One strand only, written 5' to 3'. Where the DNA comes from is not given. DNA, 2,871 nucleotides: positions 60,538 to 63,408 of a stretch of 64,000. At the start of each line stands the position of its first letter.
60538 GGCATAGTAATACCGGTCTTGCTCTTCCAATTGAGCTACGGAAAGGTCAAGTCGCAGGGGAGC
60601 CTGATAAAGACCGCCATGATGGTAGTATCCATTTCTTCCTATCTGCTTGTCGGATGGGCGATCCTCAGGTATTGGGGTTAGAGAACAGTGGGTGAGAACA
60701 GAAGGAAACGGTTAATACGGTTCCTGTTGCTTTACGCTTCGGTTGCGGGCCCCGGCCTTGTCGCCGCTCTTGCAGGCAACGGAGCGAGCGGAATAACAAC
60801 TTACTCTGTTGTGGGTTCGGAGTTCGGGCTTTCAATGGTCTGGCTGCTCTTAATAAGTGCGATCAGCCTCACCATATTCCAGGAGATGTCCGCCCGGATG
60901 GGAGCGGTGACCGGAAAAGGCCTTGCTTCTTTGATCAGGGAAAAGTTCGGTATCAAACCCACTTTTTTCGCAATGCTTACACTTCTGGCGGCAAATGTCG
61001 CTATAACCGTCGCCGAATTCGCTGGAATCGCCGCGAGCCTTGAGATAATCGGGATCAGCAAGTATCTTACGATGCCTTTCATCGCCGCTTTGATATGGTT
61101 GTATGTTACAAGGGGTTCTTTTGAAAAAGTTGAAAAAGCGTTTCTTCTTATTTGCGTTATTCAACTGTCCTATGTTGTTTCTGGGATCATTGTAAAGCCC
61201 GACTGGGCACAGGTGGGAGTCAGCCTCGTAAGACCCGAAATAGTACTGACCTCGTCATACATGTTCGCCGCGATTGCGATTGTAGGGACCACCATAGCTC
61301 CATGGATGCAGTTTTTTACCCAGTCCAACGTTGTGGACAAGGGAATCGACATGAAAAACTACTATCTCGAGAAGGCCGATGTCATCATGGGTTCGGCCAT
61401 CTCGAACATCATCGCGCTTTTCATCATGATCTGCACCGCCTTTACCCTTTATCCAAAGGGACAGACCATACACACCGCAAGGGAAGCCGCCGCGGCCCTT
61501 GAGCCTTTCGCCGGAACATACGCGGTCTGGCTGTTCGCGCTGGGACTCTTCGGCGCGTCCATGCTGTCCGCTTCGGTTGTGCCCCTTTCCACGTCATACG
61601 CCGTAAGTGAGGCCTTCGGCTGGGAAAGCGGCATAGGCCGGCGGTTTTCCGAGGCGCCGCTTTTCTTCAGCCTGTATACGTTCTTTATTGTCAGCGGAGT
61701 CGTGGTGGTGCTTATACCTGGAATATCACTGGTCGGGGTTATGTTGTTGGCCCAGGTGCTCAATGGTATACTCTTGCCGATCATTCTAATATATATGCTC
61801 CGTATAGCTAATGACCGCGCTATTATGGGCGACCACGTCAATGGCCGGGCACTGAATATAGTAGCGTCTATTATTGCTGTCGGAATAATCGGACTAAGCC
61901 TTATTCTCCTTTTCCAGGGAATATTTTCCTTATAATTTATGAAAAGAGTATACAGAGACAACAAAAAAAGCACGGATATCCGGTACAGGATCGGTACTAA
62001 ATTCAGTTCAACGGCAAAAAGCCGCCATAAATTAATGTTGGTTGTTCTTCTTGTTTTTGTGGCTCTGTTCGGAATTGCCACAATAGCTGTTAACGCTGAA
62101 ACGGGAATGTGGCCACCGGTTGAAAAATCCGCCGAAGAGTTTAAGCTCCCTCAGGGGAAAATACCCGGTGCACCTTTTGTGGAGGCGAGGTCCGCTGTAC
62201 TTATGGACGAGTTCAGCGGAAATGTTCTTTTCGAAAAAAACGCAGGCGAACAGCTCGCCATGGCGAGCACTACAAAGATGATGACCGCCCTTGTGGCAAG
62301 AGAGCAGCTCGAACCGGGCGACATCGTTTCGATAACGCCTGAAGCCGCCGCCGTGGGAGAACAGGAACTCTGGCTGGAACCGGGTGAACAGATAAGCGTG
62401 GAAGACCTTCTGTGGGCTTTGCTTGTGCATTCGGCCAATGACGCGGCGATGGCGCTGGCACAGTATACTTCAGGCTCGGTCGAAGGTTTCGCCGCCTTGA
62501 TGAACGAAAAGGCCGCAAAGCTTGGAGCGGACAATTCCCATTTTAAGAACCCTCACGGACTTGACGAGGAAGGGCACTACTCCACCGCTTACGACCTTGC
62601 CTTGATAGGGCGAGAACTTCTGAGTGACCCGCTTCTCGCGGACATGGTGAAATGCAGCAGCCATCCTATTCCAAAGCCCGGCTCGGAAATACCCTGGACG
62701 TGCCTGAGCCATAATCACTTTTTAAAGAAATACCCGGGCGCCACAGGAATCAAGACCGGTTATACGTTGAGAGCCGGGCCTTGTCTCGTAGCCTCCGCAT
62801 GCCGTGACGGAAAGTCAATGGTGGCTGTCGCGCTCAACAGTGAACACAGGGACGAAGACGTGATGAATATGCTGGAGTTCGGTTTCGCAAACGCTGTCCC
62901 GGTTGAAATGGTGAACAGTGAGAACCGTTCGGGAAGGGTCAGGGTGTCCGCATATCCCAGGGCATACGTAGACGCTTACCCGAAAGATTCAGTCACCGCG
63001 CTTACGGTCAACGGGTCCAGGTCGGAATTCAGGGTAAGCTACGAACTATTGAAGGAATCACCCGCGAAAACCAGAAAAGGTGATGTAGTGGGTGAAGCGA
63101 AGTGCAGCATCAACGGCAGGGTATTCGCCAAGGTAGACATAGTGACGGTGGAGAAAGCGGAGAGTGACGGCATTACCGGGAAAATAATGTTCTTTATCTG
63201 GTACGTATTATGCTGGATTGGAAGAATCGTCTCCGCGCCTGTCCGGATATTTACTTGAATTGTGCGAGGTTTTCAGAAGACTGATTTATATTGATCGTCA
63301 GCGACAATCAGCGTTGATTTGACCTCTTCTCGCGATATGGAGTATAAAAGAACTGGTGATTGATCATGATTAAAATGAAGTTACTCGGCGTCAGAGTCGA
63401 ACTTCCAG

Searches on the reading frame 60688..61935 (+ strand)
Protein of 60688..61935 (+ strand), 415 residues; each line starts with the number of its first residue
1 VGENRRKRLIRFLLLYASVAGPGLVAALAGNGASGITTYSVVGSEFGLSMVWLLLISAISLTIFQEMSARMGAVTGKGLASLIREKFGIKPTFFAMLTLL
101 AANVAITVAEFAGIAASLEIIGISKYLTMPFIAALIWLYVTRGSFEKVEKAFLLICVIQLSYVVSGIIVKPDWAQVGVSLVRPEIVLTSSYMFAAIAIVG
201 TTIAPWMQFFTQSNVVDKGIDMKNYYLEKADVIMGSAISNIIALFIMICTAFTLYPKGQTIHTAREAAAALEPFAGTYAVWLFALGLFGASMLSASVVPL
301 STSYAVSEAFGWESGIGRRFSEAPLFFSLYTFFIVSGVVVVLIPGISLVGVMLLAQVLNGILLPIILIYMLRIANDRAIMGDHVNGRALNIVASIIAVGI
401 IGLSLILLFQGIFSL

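Call 30: search_protein_families(library=pfam, proteins=[window:60688-61935:+], max_evalue=0.00001)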
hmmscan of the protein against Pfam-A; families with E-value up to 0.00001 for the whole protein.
window:60688-61935:+ (415 aa): 1 family
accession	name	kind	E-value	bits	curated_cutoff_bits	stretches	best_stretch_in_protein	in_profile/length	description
PF01566.24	Nramp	-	2.9e-92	309.9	29.8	1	36-386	1-356/357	Natural resistance-associated macrophage protein-like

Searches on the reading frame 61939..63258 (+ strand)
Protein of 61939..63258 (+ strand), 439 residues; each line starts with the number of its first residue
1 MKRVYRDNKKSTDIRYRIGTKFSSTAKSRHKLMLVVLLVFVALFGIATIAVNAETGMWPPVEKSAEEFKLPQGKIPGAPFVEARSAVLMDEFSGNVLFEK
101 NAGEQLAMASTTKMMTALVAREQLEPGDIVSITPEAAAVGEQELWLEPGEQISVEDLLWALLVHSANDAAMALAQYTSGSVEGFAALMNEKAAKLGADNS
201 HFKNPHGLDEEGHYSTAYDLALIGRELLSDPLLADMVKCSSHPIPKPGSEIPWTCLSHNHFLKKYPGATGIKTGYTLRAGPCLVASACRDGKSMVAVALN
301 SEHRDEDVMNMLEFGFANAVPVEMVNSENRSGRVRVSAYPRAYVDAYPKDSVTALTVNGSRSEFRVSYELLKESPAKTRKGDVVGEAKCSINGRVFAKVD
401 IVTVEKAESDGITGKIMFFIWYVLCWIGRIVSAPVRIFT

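Call 30: search_protein_families(library=pfam, proteins=[window:61939-63258:+], max_evalue=0.00001)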
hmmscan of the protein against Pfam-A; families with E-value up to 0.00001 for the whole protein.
window:61939-63258:+ (439 aa): 3 families
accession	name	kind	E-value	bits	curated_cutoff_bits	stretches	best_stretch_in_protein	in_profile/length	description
PF00768.25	Peptidase_S11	-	4.2e-58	197.1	27.6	1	76-301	5-237/239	D-alanyl-D-alanine carboxypeptidase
PF13354.11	Beta-lactamase2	-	2.6e-06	27.4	22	1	92-228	7-147/214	Beta-lactamase enzyme family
PF07943.18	PBP5_C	-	3.2e-06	27.6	21.2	1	340-407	22-89/91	Penicillin-binding protein 5, C-terminal domain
